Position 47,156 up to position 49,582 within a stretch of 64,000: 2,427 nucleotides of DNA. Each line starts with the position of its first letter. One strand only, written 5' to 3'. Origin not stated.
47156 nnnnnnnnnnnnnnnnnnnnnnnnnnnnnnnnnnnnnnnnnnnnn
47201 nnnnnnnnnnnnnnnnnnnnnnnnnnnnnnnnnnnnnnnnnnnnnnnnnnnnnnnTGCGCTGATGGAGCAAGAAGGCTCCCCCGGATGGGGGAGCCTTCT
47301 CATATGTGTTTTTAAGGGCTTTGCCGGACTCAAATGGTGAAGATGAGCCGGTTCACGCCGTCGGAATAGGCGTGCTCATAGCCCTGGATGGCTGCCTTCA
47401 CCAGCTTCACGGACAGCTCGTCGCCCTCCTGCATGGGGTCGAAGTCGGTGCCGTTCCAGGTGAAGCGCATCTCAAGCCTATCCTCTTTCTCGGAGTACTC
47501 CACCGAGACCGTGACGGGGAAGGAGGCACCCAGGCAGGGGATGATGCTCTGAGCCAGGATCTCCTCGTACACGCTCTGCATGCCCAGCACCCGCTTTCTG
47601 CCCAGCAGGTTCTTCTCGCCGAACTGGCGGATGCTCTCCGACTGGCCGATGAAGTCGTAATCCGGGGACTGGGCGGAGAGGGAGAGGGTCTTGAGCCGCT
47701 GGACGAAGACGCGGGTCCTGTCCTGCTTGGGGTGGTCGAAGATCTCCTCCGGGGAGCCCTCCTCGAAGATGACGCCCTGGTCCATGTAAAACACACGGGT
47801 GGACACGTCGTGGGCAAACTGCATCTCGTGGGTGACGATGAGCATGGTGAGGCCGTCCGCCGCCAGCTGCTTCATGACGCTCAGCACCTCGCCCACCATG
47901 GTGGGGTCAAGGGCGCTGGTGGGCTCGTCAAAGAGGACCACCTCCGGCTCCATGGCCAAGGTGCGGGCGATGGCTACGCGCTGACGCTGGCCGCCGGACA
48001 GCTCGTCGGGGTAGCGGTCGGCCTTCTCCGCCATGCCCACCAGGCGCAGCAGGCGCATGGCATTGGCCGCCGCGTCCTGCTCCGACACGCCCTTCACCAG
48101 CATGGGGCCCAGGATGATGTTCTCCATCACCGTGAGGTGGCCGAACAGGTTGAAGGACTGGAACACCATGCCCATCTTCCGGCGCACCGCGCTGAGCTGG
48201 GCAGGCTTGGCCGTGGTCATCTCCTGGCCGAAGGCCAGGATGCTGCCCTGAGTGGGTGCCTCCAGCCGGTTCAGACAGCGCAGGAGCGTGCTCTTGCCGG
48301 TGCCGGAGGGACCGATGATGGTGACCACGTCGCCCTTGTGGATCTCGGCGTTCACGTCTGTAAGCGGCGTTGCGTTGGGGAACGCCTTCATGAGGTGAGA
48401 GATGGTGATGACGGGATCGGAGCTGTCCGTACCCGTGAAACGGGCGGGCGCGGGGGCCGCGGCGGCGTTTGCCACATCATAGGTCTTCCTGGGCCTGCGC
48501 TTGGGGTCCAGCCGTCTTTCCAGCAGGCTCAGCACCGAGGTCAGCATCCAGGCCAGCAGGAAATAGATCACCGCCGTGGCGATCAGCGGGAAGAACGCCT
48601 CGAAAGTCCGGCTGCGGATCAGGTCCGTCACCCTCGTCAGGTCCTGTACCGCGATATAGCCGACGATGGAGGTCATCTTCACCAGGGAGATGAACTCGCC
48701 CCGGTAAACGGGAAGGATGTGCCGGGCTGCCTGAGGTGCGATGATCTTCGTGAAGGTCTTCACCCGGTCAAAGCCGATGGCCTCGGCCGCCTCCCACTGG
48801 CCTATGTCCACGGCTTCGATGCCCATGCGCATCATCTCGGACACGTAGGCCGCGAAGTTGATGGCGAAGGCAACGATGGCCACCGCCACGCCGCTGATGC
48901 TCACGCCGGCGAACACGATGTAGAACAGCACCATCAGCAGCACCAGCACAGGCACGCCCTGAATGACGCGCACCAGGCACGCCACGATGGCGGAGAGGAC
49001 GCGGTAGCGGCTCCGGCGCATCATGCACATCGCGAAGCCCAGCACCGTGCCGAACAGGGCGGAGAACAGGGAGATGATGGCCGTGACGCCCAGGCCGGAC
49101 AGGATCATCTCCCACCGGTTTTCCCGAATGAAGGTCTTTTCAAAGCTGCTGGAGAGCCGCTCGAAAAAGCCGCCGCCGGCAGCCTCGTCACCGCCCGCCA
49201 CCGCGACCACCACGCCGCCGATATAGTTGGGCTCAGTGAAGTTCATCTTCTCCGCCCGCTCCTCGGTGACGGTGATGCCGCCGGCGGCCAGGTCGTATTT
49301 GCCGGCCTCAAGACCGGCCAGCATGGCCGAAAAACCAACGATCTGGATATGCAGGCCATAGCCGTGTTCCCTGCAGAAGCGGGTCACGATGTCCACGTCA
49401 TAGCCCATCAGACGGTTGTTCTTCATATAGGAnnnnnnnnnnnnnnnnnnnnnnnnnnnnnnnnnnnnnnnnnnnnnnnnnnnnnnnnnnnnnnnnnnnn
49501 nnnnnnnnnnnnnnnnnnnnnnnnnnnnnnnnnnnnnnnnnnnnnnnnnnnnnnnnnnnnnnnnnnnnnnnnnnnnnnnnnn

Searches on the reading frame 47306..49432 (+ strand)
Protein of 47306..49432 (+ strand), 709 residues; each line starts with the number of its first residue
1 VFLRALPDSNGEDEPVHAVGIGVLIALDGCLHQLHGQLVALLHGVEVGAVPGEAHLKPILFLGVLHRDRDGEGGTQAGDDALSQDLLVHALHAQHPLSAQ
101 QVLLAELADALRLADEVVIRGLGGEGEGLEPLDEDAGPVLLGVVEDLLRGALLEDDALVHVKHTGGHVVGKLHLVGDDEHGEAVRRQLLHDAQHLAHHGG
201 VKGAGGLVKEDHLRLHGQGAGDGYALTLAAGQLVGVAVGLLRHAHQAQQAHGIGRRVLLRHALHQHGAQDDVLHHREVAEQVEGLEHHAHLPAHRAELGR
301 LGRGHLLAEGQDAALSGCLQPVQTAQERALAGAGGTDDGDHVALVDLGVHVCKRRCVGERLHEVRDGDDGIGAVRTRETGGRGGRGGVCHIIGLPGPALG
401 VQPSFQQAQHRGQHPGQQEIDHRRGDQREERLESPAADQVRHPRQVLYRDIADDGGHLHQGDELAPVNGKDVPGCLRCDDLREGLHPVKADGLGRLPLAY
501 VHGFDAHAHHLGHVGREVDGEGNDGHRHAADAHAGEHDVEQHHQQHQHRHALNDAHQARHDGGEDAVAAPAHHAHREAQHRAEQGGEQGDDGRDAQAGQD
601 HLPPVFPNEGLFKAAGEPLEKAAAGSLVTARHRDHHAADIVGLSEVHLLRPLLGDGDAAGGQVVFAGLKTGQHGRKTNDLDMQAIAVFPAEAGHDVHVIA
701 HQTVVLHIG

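Call 10: search_protein_families(library=pfam, proteins=[window:47306-49432:+], max_evalue=0.001)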
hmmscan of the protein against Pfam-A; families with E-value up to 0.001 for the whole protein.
window:47306-49432:+ (709 aa): 0 families

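Call 11: search_protein_families(library=ncbifam, proteins=[window:47306-49432:+], max_evalue=0.001)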
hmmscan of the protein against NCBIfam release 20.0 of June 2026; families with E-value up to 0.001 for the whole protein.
window:47306-49432:+ (709 aa): 0 families

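Call 38: search_solved_structures(query=window:47306-49432:+, max_evalue=1)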
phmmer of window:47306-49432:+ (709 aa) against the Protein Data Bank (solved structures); distinct sequences matched with E-value up to 1: 0.

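Call 40: search_protein_families(library=pfam, proteins=[window:47306-49432:+], max_evalue=10)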
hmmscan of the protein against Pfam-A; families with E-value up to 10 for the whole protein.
window:47306-49432:+ (709 aa): 0 families
